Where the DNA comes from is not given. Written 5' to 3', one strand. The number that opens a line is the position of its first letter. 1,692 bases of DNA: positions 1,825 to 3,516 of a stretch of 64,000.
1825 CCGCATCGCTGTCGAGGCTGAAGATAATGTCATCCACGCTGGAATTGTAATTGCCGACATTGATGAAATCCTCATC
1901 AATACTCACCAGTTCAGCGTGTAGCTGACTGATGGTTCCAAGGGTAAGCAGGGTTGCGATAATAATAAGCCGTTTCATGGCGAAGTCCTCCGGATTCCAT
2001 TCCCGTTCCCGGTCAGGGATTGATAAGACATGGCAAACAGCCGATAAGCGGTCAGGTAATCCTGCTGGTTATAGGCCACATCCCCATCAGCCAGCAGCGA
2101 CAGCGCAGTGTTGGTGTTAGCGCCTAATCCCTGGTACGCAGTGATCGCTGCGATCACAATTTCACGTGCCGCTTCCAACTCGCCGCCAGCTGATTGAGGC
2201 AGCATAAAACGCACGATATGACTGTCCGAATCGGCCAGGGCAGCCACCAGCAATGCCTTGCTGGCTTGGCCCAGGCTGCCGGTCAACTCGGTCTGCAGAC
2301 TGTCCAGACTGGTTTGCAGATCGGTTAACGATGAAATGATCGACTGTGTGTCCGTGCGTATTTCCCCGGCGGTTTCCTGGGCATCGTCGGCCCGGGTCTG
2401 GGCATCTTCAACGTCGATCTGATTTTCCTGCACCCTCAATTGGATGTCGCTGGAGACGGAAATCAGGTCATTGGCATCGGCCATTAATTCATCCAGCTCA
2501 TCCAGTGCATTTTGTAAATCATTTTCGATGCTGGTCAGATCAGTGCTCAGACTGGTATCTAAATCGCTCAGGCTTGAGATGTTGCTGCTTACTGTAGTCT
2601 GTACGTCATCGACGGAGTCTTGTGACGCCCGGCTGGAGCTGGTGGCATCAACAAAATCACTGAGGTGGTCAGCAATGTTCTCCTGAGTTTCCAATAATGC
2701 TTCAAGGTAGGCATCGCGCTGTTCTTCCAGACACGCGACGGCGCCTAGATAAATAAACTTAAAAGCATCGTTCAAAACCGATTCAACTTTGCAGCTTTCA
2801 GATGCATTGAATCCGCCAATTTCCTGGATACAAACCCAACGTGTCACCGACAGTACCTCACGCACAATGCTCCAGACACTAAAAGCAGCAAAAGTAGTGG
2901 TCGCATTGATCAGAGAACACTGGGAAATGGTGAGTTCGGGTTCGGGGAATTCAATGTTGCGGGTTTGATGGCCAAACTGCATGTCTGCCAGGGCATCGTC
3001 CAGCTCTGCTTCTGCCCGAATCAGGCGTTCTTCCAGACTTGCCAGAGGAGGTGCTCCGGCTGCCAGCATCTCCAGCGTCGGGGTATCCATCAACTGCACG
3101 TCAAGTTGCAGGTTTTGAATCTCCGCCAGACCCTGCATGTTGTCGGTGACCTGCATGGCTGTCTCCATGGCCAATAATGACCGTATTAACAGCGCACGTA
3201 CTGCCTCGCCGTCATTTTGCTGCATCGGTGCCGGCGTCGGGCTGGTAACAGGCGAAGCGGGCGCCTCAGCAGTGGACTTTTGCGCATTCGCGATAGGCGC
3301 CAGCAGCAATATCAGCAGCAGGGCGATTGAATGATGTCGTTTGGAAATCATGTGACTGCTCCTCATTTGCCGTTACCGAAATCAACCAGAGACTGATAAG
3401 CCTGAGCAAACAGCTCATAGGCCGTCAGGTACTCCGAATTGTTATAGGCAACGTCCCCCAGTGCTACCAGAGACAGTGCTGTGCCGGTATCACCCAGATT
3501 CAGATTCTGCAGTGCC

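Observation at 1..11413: Two tandem copies of a conserved three-gene exported-protein cassette (B - A - giant Calx-beta protein)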

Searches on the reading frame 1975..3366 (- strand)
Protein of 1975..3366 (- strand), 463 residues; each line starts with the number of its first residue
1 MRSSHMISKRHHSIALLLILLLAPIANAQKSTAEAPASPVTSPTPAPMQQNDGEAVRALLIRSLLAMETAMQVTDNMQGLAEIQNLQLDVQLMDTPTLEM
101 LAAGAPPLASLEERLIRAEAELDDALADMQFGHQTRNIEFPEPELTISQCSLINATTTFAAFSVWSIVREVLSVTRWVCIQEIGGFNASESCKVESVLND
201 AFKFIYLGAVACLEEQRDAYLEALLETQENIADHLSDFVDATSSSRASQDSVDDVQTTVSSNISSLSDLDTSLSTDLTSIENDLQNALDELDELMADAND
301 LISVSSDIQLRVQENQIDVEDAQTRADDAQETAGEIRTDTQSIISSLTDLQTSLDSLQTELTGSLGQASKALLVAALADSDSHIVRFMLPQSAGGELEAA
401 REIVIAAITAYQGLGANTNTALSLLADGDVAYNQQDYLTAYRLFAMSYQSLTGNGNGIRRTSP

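Call 6: search_protein_families(library=pfam, proteins=[window:1975-3366:-], max_evalue=1)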
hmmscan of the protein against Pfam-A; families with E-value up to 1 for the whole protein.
window:1975-3366:- (463 aa): 10 families
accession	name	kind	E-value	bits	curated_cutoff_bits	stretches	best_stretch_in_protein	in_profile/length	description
PF04513.17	Baculo_PEP_C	-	0.022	15.3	38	1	181-297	5-121/140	Baculovirus polyhedron envelope protein, PEP, C terminus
PF17279.8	DUF5344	-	0.029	15.3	27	0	334-363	2-31/87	Family of unknown function (DUF5344)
PF02646.22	RmuC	-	0.039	13.5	26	1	310-375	212-277/291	RmuC family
PF07464.16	ApoLp-III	-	0.053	14.1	36.3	1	225-350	5-124/146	Apolipophorin-III precursor (apoLp-III)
PF06818.20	Fez1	-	0.12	13.2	34.4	1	224-362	19-146/199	Fez1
PF01601.21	CoV_S2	-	0.38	9.7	40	1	222-330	202-314/521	Coronavirus spike glycoprotein S2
PF12699.13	phiKZ_IP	-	0.6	9.7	27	1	274-373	293-382/387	phiKZ-like phage internal head proteins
PF04108.17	ATG17_like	-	0.75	9.6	43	0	225-361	122-270/355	Autophagy protein ATG17-like domain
PF16888.10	YwqH-like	-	0.87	10.3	33.7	1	231-286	65-120/123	YwqH-like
PF07200.18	Mod_r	-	0.95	9.9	30.1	1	321-378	44-101/146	Modifier of rudimentary (Mod(r)) protein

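Call 7: search_protein_families(library=ncbifam, proteins=[window:1975-3366:-], max_evalue=1)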
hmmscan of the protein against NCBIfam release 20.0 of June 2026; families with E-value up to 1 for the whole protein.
window:1975-3366:- (463 aa): 12 families
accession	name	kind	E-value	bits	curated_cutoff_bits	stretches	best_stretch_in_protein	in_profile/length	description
TIGR02168.1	SMC_prok_B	equivalog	7.4e-05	20.7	567.35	1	217-368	733-884/1181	chromosome segregation protein SMC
NF041035.1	Rad50_Halo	equivalog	0.00022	19.7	1000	1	214-357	271-410/883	DNA double-strand break repair ATPase Rad50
TIGR02169.1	SMC_prok_A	equivalog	0.00041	18.2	729.4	1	216-361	352-500/1165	chromosome segregation protein SMC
NF002572.0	PRK02224.1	equivalog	0.0011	17.3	1087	1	217-358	274-411/888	DNA double-strand break repair ATPase Rad50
NF045487.1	ASRP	equivalog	0.0022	16.7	300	1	229-359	108-443/593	archaea-specific SMC-related protein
TIGR04320.1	Surf_Exclu_PgrA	domain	0.0056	16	70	2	238-338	246-350/360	SEC10/PgrA surface exclusion domain-containing protein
TIGR04523.1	Mplasa_alph_rch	subfamily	0.048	11.6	270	1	219-356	496-635/745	helix-rich protein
TIGR04527.1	mycoplas_twoTM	subfamily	0.091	12.4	125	1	227-354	34-159/248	MG_279/MG_280 family protein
NF035934.1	ESAT6_2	subfamily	0.17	12.1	100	0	328-360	9-41/96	pore-forming ESAT-6 family protein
NF042953.1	Hhe_antiphage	equivalog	0.17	9.1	2000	1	217-364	544-691/1797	DUF4011 domain-containing anti-phage protein Hhe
NF045780.1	TrlF_fam_ATP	equivalog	0.18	10.4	350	1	221-361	525-677/944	TrlF family AAA-like ATPase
NF040598.1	Ala_zip_lipo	subfamily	0.56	10.8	43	1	276-334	23-81/90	Lpp/OprI family alanine-zipper lipoprotein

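Call 12: find_homologous_proteins(query=window:1975-3366:-)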
Query window:1975-3366:- (463 aa): 21 proteins with E <= 0.001 among 8000 candidates.
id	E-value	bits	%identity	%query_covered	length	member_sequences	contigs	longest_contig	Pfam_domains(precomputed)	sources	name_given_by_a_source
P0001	2.5e-282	954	100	99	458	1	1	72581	-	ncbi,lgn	-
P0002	1.3e-176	606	66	99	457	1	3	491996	-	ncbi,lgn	-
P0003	3.2e-129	450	56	88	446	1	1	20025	-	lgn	-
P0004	1.9e-127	444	51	98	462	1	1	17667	-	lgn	-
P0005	6.4e-120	419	50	88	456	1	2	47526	-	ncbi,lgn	ncbi:MAG: hypothetical protein Tsb002_26600 [Wenzhouxiangellaceae bacterium]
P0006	2.0e-115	404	50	99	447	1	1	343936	-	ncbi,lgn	-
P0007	7.7e-110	386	47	97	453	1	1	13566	-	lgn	-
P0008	1.5e-98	349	51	77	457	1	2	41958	-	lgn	-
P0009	4.2e-98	347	46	91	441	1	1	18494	-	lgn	-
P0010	4.0e-95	337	43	98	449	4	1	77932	-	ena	-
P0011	1.3e-92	329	44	95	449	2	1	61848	-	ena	-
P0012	1.0e-88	316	45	89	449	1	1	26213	-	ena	-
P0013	1.6e-85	306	49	70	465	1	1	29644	-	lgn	-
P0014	5.5e-75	271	40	88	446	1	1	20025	-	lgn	-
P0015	2.8e-74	269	41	88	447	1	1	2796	-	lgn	-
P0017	8.5e-67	244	44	69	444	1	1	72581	-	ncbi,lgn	-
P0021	3.5e-31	127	31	70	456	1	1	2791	-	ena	-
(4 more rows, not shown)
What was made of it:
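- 1975..3366 (-): A1: second gene of cassette 2. 463 aa as the maximal ORF; 458 aa from the ATG at 3351. Domains in 463-aa numbering: 4-Cys helical head 2632-3219 (residues 50-245); heptad coiled coil 2233-2631 (246-378); helical C-terminal domain 2002-2232 (379-455). It is P0001 (call 12).
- Checked: That is the start used in the public record, P0001 (call 12).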

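Call 17: find_encoding_contigs(protein=P0002, flank=10000, max_places=2)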
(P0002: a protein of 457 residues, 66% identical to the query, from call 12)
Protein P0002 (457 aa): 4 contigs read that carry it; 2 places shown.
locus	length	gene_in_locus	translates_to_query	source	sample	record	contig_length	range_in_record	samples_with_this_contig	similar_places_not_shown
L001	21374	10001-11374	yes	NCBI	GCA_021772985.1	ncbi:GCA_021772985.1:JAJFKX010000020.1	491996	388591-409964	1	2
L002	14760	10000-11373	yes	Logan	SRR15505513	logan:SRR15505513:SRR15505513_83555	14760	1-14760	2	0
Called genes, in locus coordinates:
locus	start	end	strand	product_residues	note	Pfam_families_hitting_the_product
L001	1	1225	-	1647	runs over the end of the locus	PF05593:RHS_repeat (faint), PF25023:TEN_YD-shell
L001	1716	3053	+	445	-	-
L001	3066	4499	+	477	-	-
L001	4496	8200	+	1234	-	PF03160:Calx-beta, PF13004:BACON (faint), PF19190:BACON_2 (faint)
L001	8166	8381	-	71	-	-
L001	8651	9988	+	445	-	-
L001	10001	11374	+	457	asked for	-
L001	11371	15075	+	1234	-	PF13004:BACON (faint), PF03160:Calx-beta, PF19190:BACON_2 (faint)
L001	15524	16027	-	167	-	-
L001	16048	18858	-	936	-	PF07224:Chlorophyllase (weak)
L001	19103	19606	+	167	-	-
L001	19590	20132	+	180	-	PF00376:MerR, PF13411:MerR_1, PF09278:MerR-DNA-bind (faint)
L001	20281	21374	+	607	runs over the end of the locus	PF05960:DUF885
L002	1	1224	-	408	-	?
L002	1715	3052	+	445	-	-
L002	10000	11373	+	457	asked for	-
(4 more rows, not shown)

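Call 18: find_encoding_contigs(protein=P0006, flank=10000, max_places=2)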
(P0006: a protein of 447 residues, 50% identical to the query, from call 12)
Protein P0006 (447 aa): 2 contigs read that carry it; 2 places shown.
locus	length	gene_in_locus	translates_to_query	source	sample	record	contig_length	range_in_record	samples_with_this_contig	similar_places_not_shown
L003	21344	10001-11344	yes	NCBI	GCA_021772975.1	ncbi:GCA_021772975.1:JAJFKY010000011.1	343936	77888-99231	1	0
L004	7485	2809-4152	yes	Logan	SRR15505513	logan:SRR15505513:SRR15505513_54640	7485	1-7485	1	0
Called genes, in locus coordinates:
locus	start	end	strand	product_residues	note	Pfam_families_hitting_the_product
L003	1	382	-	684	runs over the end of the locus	-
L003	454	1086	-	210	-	PF02630:SCO1-SenC (weak)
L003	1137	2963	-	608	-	PF07731:Cu-oxidase_2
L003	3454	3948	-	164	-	-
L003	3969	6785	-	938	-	PF07224:Chlorophyllase (weak)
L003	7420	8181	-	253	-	PF02586:SRAP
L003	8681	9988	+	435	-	-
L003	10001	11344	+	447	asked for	-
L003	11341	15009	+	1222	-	PF13004:BACON (faint), PF03160:Calx-beta, PF19190:BACON_2 (faint)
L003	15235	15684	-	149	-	PF12680:SnoaL_2 (weak)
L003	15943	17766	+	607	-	PF05960:DUF885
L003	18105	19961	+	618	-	PF01421:Reprolysin (faint)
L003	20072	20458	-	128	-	-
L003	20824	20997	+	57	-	-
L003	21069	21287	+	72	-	PF01176:eIF-1a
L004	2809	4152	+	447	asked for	-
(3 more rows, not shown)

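Call 19: find_encoding_contigs(protein=P0010, flank=10000, max_places=2)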
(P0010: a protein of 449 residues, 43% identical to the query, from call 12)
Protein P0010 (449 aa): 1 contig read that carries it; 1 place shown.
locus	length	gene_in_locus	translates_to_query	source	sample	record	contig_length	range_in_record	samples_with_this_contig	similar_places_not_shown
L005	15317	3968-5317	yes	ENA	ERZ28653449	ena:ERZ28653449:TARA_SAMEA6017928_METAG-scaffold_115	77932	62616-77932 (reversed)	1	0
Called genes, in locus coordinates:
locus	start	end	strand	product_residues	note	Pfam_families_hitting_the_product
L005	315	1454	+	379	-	-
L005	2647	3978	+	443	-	-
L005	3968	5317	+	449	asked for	-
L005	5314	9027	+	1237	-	PF03160:Calx-beta, PF13004:BACON (faint), PF19190:BACON_2 (faint)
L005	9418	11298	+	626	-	PF00664:ABC_membrane, PF00005:ABC_tran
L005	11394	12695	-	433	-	PF00375:SDF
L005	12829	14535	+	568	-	PF00749:tRNA-synt_1c, PF03950:tRNA-synt_1c_C, PF20974:tRNA-synt_1c_C2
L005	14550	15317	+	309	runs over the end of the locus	-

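Call 22: search_solved_structures(query=A1, max_evalue=10)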
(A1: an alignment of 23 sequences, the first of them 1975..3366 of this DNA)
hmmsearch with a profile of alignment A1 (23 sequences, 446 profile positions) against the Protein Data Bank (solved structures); distinct sequences matched with E-value up to 10: 543 (the best 60 are shown).
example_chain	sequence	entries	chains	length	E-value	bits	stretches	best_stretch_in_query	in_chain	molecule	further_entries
7wxz_A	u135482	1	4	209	1e-06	31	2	208-278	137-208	Spike protein S2'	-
7zr2_A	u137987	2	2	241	1.6e-05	27.1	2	210-277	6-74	Spike protein S2',Chimeric protein mimic of SARS-CoV-2 Spike HR1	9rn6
2bez_C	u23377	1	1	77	0.00059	21.9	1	210-280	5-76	Spike glycoprotein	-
6lxt_A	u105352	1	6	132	0.0014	20.7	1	210-280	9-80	Spike protein S2, Spike protein S2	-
5zvm_A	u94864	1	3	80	0.0018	20.3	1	208-278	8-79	Spike glycoprotein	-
7cot_A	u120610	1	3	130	0.0021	20.1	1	210-280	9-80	Spike glycoprotein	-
1wyy_A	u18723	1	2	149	0.0023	20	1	209-282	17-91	E2 Glycoprotein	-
2wpr_A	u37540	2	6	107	0.0055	18.7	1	211-285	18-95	TRIMERIC AUTOTRANSPORTER ADHESIN FRAGMENT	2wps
6m3w_A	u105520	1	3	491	0.015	17.3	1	209-283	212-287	Spike glycoprotein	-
7rzr_A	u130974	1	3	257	0.016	17.2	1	211-278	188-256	SARS-CoV-2 HR1 D936Y linked to a scaffold,Spike protein S2'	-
7rzq_A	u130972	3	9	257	0.021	16.8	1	211-278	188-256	SARS-CoV-2 HR1 linked to a scaffold,Spike protein S2' | Scaffolded Spike protein S2' HR1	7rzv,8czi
7rzs_A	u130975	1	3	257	0.024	16.6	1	211-278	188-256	SARS-CoV-2 HR1 L938F linked to a scaffold,Spike protein S2'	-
7rzu_A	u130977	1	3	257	0.03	16.3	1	210-278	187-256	SARS-CoV-2 HR1 A942S linked to a scaffold,Spike protein S2'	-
8fa1_A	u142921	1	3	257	0.032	16.2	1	211-278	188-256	Ferritin, Dps family protein and Spike protein S2' chimera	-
4njl_A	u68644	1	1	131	0.037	16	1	211-280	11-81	S protein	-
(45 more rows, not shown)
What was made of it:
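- Closest known: Trimeric autotransporter adhesins. Same: A SadA stalk fragment is among the weak sequence matches to the A/B coil (2wpr, E 0.0055, call 22).
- The best sequence matches in PDB are the trimeric coiled coils of coronavirus HR1, HA2 and SadA (call 22).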

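Call 24: predict_structure(alignment_id=A1)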
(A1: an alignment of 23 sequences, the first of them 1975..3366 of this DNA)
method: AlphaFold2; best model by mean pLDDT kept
length: 463 residues; sequences in the alignment: 23
mean_pLDDT: 71.6   pTM: 0.38
mean pLDDT of the five models: 71.6, 69.4, 64.0, 62.7, 59.8
residues with pLDDT >= 90: 49; 70-90: 263; 50-70: 84; < 50: 67
segments of 3 or more residues with pLDDT < 50: 1-9, 23-48, 134-139, 244-256, 458-463
pLDDT, mean of each block of 10 residues (from residue 1): 41 54 42 39 46 86 88 76 85 84 82 86 80 51 72 78 81 66 54 70 80 80 75 63 44 47 52 68 76 74 72 75 75 76 72 71 74 83 83 87 91 86 95 93 91 57 38
secondary structure, 60 per line:
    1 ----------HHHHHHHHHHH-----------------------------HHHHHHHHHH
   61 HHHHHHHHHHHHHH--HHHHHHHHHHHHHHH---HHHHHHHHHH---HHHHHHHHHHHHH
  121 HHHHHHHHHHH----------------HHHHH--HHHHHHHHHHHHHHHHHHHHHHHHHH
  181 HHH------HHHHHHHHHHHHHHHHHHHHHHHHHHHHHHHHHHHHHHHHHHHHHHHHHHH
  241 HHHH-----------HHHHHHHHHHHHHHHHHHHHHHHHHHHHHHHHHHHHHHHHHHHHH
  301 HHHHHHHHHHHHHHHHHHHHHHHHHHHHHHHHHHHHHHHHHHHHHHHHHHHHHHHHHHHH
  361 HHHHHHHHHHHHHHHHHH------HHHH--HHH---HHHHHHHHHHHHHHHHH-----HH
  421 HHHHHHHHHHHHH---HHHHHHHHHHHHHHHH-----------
elements in order: H11-21 H51-74 H77-91 H95-104 H108-131 H148-152 H155-183 H190-244 H256-378 H385-388 H397-413 H419-433 H437-452
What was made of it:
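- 1975..3366 (-): AF2 model is all-alpha with a 123-residue helix 256-378, and the CTD has pLDDT about 90 (call 24).
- The A1 model is all-alpha with a 123-residue exposed helix (call 24).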

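Call 28: fold_search(model_id=the predicted structure, library=pdb)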
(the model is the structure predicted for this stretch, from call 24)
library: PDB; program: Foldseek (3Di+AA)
matches with E <= 10: 364; with E <= 0.001: 0
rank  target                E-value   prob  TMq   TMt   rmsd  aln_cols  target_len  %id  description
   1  8d9o                  1.5e-01  0.44  0.12  0.22  19.2       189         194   12  De Novo Photosynthetic Reaction Center Protein in Apo-State (released 2022-09-28)
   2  6z0c_B                1.8e-01  0.30  0.11  0.21  17.6       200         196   10  Structure of in silico modelled artificial Maquette-3 protein (released 2021-03-17)
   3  6z0c_A                2.1e-01  0.35  0.12  0.23  17.1       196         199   12  Structure of in silico modelled artificial Maquette-3 protein (released 2021-03-17)
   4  6z0c_C                2.6e-01  0.30  0.12  0.23  17.1       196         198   13  Structure of in silico modelled artificial Maquette-3 protein (released 2021-03-17)
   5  7vg4_E                2.6e-01  0.18  0.11  0.20  15.0       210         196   10  10,5-methenyltetrahydrofolate cyclohydrolase from Methylobacterium extorquens AM1 strain (released 2022-07-06)
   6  6z0c_D                2.9e-01  0.30  0.12  0.23  19.1       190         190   14  Structure of in silico modelled artificial Maquette-3 protein (released 2021-03-17)
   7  3zcj_B                2.9e-01  0.28  0.13  0.25  16.5       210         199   13  Crystal structure of Helicobacter pylori T4SS protein CagL in a tetragonal crystal form with a helical RGD-motif (6 Mo (released 2013-10-09)
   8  5vjs                  3.5e-01  0.51  0.17  0.33  15.9       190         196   13  De Novo Photosynthetic Reaction Center Protein Equipped with Heme B, a synthetic Zn porphyrin, and Zn(II) cations (released 2018-04-25)
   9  5vju                  3.5e-01  0.23  0.13  0.22  16.8       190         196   11  De Novo Photosynthetic Reaction Center Protein Variant Equipped with His-Tyr H-bond, Heme B, and Cd(II) ions (released 2018-04-25)
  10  8d9p                  4.2e-01  0.47  0.15  0.31  15.7       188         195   12  De Novo Photosynthetic Reaction Center Protein Equipped with Heme B and Mn(II) cations (released 2022-09-28)
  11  6nlj_A                4.5e-01  0.23  0.12  0.25  15.0       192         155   10  1.65 A resolution structure of Apo BfrB from Pseudomonas aeruginosa in complex with a protein-protein interaction inhi (released 2019-05-08)
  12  4toc_A                4.9e-01  0.21  0.11  0.25  14.6       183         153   10  2.25A resolution structure of Iron Bound BfrB (Q151L) from Pseudomonas aeruginosa (released 2015-02-11)
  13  5d8r_A                5.2e-01  0.23  0.12  0.26  15.7       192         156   10  2.50A resolution structure of BfrB (E81A) from Pseudomonas aeruginosa (released 2015-09-23)
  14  8j07_1                5.4e-01  0.33  0.18  0.16  91.2       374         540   14  96nm repeat of human respiratory doublet microtubule and associated axonemal complexes (released 2023-07-26)
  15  5d8x_A                5.4e-01  0.21  0.11  0.24  15.0       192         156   10  1.50A resolution structure of BfrB (L68A E81A) from Pseudomonas aeruginosa (released 2015-09-23)
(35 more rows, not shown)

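Call 32: find_encoding_contigs(protein=P0005, flank=10000, max_places=1)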
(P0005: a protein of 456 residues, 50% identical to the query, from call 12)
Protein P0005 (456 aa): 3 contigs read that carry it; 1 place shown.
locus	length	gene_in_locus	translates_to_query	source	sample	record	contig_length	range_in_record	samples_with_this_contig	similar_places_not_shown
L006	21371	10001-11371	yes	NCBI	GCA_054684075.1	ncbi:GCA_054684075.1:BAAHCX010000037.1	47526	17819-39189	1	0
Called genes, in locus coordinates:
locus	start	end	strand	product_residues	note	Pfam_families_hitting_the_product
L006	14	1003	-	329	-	-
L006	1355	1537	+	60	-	-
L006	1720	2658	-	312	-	PF00126:HTH_1, PF03466:LysR_substrate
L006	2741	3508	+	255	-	PF00484:Pro_CA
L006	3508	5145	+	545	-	PF00916:Sulfate_transp, PF13466:STAS_2 (faint), PF01740:STAS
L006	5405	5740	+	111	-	PF07883:Cupin_2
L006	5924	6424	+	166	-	PF22381:Staph_reg_Sar_Rot (weak), PF01047:MarR, PF12802:MarR_2, PF13463:HTH_27 (weak), PF25212:HVO_A0114 (weak), PF01325:Fe_dep_repress (weak), PF09339:HTH_IclR (weak), PF13412:HTH_24 (weak)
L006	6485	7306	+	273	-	PF05175:MTS (faint), PF13847:Methyltransf_31 (weak), PF08241:Methyltransf_11, PF08242:Methyltransf_12, PF13649:Methyltransf_25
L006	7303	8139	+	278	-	PF02353:CMAS, PF13489:Methyltransf_23, PF13649:Methyltransf_25, PF13847:Methyltransf_31, PF08241:Methyltransf_11, PF08242:Methyltransf_12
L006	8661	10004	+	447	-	-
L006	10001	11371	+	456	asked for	-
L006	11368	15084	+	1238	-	PF03160:Calx-beta, PF13004:BACON (faint), PF03160:Calx-beta, PF19190:BACON_2 (faint)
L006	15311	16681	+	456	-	-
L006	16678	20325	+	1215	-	PF03160:Calx-beta, PF19190:BACON_2 (faint)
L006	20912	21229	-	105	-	-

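Call 33: find_encoding_contigs(protein=P0013, flank=10000, max_places=1)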
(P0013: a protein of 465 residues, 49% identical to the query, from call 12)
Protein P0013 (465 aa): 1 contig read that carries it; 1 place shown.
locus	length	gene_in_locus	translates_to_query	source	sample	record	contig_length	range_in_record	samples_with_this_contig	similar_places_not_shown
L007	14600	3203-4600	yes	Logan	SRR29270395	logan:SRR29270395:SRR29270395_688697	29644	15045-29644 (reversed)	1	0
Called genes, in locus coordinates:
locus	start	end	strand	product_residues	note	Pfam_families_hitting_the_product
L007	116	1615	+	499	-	PF01645:Glu_synthase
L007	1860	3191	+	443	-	PF04108:ATG17_like (weak)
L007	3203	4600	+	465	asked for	-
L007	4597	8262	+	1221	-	PF03160:Calx-beta, PF13004:BACON (faint), PF03160:Calx-beta, PF19190:BACON_2 (faint)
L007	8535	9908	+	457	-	-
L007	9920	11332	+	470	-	-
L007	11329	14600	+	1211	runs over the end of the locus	PF03160:Calx-beta, PF19190:BACON_2 (faint), PF13004:BACON (faint)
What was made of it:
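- Several diverged cassettes per genome (calls 17, 32, 33) resemble alternative surface-coat loci.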

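Call 34: find_encoding_contigs(protein=P0021, flank=10000, max_places=1)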
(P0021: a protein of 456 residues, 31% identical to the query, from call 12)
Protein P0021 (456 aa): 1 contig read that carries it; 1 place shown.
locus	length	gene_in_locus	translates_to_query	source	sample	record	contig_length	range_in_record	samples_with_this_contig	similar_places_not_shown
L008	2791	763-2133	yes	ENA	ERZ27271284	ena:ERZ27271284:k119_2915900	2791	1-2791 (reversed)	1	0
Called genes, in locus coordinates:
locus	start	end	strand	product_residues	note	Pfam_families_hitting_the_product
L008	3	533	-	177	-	?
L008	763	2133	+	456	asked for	-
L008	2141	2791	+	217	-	?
